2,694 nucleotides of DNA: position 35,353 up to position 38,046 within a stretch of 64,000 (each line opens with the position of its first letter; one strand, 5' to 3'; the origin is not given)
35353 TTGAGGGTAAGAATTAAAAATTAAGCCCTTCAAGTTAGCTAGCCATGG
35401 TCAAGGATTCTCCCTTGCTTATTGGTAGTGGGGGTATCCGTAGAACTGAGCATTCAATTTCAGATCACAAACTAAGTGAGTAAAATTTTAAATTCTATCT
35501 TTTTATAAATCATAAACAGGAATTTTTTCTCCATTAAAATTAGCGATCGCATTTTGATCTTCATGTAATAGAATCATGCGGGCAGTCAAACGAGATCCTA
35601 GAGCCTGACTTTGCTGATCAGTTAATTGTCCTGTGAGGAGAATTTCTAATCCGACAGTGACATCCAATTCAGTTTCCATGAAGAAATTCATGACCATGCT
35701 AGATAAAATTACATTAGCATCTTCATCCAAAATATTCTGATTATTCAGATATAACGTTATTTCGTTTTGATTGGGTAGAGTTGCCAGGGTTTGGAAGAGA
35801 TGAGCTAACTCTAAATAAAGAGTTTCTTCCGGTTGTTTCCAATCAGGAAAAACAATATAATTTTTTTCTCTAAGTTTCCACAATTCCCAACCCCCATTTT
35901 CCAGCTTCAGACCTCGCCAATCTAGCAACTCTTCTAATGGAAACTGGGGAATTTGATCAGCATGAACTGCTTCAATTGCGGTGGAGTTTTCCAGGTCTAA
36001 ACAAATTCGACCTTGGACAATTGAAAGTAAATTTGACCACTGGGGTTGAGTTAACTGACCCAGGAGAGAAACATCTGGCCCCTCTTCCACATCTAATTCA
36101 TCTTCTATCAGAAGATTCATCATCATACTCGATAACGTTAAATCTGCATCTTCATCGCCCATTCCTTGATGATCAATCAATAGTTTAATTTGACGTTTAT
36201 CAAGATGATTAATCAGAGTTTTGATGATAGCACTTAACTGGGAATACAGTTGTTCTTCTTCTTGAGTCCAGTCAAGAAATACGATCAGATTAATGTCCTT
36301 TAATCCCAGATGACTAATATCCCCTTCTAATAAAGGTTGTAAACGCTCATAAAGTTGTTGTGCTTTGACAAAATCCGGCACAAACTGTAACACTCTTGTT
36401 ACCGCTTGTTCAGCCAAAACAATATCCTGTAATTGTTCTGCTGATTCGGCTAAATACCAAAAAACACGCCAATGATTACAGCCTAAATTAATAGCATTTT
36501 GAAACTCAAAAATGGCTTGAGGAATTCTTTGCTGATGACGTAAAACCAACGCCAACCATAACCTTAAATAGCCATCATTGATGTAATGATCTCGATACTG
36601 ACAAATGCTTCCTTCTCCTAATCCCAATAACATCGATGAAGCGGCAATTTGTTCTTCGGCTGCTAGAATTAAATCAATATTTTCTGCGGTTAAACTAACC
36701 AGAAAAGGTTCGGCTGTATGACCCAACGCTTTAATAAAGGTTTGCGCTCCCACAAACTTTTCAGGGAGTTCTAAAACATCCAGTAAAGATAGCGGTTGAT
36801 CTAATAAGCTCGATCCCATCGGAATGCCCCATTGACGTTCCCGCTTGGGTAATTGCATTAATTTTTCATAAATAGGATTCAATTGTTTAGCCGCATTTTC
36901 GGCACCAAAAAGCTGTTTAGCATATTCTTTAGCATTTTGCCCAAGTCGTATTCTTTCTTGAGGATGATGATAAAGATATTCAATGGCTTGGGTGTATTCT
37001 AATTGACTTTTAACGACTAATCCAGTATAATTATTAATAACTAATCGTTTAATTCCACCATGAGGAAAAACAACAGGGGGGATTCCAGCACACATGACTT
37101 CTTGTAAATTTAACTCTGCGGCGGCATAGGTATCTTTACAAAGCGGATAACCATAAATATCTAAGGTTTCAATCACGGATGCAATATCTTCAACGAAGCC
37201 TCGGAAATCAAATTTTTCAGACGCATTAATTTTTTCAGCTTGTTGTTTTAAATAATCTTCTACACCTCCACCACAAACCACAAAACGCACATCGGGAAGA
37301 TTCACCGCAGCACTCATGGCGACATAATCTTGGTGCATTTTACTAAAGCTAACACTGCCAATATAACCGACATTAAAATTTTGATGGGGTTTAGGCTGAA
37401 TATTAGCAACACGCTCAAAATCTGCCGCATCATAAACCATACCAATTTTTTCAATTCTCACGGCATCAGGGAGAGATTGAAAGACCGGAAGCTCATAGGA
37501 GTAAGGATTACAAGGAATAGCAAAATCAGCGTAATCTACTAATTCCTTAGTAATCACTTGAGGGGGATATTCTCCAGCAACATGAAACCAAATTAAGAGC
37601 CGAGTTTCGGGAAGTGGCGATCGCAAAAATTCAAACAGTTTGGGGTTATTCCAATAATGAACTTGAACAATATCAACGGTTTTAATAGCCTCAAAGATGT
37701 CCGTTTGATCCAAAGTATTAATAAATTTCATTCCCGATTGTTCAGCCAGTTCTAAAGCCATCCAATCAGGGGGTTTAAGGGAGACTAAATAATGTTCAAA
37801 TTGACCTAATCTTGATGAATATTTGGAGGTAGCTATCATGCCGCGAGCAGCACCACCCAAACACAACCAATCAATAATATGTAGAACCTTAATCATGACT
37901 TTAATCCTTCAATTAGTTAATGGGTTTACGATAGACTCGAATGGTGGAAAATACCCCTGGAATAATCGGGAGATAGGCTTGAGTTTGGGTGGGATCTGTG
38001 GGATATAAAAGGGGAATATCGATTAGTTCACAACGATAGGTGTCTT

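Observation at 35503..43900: Uncharacterised ~100-aa domain present in four copies across three glyco/methyl-transferase proteins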

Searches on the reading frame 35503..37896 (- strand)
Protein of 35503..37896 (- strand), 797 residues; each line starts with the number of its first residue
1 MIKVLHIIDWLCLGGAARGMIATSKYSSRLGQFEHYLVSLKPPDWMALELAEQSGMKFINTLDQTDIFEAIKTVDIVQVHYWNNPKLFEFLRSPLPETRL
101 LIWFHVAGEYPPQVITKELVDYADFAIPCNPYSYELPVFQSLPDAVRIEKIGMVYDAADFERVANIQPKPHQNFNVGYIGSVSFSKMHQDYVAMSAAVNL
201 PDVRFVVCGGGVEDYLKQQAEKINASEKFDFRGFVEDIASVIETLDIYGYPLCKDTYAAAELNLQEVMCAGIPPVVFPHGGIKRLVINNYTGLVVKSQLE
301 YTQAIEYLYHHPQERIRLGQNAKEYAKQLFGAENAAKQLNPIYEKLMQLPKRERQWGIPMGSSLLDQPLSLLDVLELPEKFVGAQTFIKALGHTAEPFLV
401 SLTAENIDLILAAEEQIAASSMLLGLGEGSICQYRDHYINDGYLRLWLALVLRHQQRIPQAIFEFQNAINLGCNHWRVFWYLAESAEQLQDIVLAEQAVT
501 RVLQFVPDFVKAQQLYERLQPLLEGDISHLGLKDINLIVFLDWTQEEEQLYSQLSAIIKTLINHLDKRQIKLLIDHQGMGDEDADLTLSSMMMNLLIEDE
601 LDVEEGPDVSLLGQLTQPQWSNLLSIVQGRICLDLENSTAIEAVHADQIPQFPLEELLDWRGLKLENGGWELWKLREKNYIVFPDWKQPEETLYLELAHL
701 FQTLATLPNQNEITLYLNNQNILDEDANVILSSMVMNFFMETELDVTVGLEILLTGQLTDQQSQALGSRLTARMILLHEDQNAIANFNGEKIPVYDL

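Call 2: search_protein_families(library=pfam, proteins=[window:35503-37896:-], max_evalue=0.1)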
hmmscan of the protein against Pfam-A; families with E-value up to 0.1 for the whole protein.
window:35503-37896:- (797 aa): 4 families
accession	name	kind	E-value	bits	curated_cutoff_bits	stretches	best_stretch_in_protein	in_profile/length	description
PF00534.26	Glycos_transf_1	-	9.5e-19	68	26.4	1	164-324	6-171/172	Glycosyl transferases group 1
PF13692.12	Glyco_trans_1_4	-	2.1e-14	54.4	27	1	175-310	3-141/142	Glycosyl transferases group 1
PF13524.12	Glyco_trans_1_2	-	0.0015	18.9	25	1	199-338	11-141/144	Glycosyl transferase-like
PF07719.23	TPR_2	-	0.0032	17.9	27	0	447-471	6-30/34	Tetratricopeptide repeat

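Call 11: search_protein_families(library=ncbifam, proteins=[window:35503-37896:-], max_evalue=0.01)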
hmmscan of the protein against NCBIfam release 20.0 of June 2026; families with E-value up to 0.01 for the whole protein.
window:35503-37896:- (797 aa): 12 families
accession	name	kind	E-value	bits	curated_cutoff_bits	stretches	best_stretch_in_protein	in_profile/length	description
TIGR03088.1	stp2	hypoth_equivalog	1.4e-10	40.8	409.05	1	200-346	227-373/374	TIGR03088 family PEP-CTERM/XrtA system glycosyltransferase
NF041876.1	EPS_EpsE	equivalog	2.3e-09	37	400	1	140-339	182-389/389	exopolysaccharide biosynthesis GT4 family glycosyltransferase EpsE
TIGR03999.1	thiol_BshA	equivalog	1.4e-07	30.8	273.7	1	203-348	230-375/375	N-acetyl-alpha-D-glucosaminyl L-malate synthase BshA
NF038295.1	EPS_HpsP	equivalog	8.1e-07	28.4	550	1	203-346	239-387/388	hormogonium polysaccharide biosynthesis glycosyltransferase HpsP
TIGR04063.1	stp3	hypoth_equivalog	2.5e-06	26.6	442.05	1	175-347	215-396/397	TIGR04063 family PEP-CTERM/XrtA system glycosyltransferase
NF041010.1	glycosy_Agl16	equivalog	2.9e-06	26.4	575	1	177-346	183-351/352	glycosylation protein Agl16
TIGR03449.1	mycothiol_MshA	equivalog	5.7e-06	25.5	462.5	1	236-347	295-404/406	D-inositol-3-phosphate glycosyltransferase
TIGR02149.1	glgA_Coryne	subfamily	2.9e-05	23.4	302.4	1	253-346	289-390/391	glycogen synthase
NF038229.1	Glyco4_Geo_Pelo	equivalog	3.3e-05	23.1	400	1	264-347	254-337/338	GPMC system family 4 glycosyltransferase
NF041139.1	TreT_Thcocales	equivalog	0.00022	20.1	775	1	262-330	328-396/412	trehalose synthase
TIGR02552.1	LcrH_SycD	equivalog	0.0006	19.5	104.8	1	447-524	57-134/136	SycD/LcrH family type III secretion system chaperone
NF046085.1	XrtY_assoc_Gly1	equivalog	0.0034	16.3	400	1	203-347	238-385/387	XrtY-associated glycosyltransferase XYAG1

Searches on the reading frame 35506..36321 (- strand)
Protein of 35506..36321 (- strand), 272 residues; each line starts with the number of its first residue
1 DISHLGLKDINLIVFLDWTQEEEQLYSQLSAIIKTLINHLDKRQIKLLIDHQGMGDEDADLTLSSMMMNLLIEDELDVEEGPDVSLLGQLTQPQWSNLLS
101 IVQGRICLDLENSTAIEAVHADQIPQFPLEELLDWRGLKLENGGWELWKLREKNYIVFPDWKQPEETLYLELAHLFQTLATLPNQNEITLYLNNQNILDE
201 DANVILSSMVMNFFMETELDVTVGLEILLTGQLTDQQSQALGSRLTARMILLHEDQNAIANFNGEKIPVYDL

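Call 42: predict_structure(alignment_id=A7)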
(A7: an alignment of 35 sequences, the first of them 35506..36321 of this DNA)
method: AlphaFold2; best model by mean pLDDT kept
length: 272 residues; sequences in the alignment: 35
mean_pLDDT: 91.9   pTM: 0.76
mean pLDDT of the five models: 91.9, 91.3, 91.2, 89.6, 89.2
residues with pLDDT >= 90: 208; 70-90: 62; 50-70: 2; < 50: 0
segments of 3 or more residues with pLDDT < 50: none
pLDDT, mean of each block of 10 residues (from residue 1): 93 96 94 94 95 93 92 85 93 95 95 96 93 84 79 95 95 95 94 94 93 92 90 86 93 95 86 85
secondary structure, 60 per line:
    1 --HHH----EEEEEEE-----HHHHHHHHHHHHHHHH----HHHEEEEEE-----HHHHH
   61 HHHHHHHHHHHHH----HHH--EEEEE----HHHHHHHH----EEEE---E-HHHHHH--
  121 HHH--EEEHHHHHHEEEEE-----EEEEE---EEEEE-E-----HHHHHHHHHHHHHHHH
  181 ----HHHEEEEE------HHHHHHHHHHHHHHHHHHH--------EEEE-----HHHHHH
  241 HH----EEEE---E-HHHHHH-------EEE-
elements in order: E10-16 H22-37 E45-50 H56-73 E83-87 H92-99 E104-107 H113-118 E126-128 H129-134 E135-139 E145-149 E153-157 H165-180 E188-192 H199-217 E226-229 H235-242 E247-250 H256-261 E269-271

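Call 58: fold_search(model_id=the predicted structure, library=pdb)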
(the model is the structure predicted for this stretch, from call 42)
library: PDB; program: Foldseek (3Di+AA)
matches with E <= 10: 1730; with E <= 0.001: 48
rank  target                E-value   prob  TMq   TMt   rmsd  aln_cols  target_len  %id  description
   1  3cis_G                5.0e-07  1.00  0.27  0.26  15.2       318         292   11  The Crystal Structure of Rv2623 from Mycobacterium tuberculosis (released 2009-03-17)
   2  3cis_A                6.4e-07  1.00  0.25  0.24  16.1       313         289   10  The Crystal Structure of Rv2623 from Mycobacterium tuberculosis (released 2009-03-17)
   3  3cis_C                8.7e-07  1.00  0.26  0.25  15.6       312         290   10  The Crystal Structure of Rv2623 from Mycobacterium tuberculosis (released 2009-03-17)
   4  3cis_E                1.5e-06  1.00  0.26  0.25  15.9       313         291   10  The Crystal Structure of Rv2623 from Mycobacterium tuberculosis (released 2009-03-17)
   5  3cis_B                2.8e-06  1.00  0.26  0.25  14.9       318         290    9  The Crystal Structure of Rv2623 from Mycobacterium tuberculosis (released 2009-03-17)
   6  3cis_H                3.5e-06  1.00  0.26  0.26  15.6       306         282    9  The Crystal Structure of Rv2623 from Mycobacterium tuberculosis (released 2009-03-17)
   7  3cis_F                1.1e-05  1.00  0.28  0.28  15.3       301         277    9  The Crystal Structure of Rv2623 from Mycobacterium tuberculosis (released 2009-03-17)
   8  2jax                  2.2e-05  1.00  0.28  0.28  14.9       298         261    9  Universal Stress Protein Rv2623 from Mycobaterium Tuberculosis (released 2007-12-11)
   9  5vld_C                3.8e-05  0.99  0.26  0.18  14.3       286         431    9  Crystal Structure of Medicago truncatula L-Histidinol Dehydrogenase in Complex with L-Histidine and NAD+ (released 2017-09-20)
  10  3mt0                  4.6e-05  0.99  0.28  0.27  16.1       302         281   11  The crystal structure of a functionally unknown protein PA1789 from Pseudomonas aeruginosa PAO1 (released 2010-05-12)
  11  4jbe_A                4.6e-05  0.99  0.28  0.20  12.2       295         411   12  1.95 Angstrom Crystal Structure of Gamma-glutamyl phosphate Reductase from Saccharomonospora viridis. (released 2013-03-20)
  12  6vw9_A                5.5e-05  0.99  0.29  0.32  11.8       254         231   11  C-terminal regulatory domain of the chloride transporter KCC-1 from C. elegans, proteolyzed during crystallization (released 2020-07-15)
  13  5vld_B                5.9e-05  0.99  0.27  0.18  14.3       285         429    9  Crystal Structure of Medicago truncatula L-Histidinol Dehydrogenase in Complex with L-Histidine and NAD+ (released 2017-09-20)
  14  5vlc_A                6.6e-05  0.99  0.26  0.18  14.1       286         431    9  Crystal Structure of Medicago truncatula L-Histidinol Dehydrogenase in Complex with L-Histidinol (released 2017-09-20)
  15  5vld_F                8.0e-05  0.99  0.26  0.18  14.3       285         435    9  Crystal Structure of Medicago truncatula L-Histidinol Dehydrogenase in Complex with L-Histidine and NAD+ (released 2017-09-20)
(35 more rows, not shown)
